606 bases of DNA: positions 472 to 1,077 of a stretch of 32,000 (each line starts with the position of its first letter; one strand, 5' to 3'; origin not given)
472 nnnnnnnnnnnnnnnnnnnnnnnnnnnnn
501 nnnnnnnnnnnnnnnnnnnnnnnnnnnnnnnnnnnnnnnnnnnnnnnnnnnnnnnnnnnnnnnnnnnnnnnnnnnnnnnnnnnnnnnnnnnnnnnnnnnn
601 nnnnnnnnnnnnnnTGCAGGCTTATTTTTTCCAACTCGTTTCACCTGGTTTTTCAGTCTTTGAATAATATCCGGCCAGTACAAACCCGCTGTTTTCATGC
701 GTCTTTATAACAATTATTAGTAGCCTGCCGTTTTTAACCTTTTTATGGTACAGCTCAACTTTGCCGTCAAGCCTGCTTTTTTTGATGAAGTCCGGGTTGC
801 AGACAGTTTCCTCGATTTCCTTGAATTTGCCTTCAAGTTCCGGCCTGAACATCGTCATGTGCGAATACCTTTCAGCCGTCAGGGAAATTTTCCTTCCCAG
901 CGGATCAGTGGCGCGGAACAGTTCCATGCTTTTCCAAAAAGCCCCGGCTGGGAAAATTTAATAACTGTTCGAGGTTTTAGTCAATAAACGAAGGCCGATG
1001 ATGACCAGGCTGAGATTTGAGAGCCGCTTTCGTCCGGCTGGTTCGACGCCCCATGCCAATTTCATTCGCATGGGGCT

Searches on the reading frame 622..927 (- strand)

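Call 39: search_protein_families(library=pfam, proteins=[window:622-927:-], max_evalue=0.01)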
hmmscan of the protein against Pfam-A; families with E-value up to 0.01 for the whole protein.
window:622-927:- (101 aa): 1 family
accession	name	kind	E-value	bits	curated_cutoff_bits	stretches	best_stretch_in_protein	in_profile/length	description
PF18812.6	PBECR3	-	0.0023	18.3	30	1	35-90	52-109/115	phage-Barnase-EndoU-ColicinE5/D-RelE like nuclease3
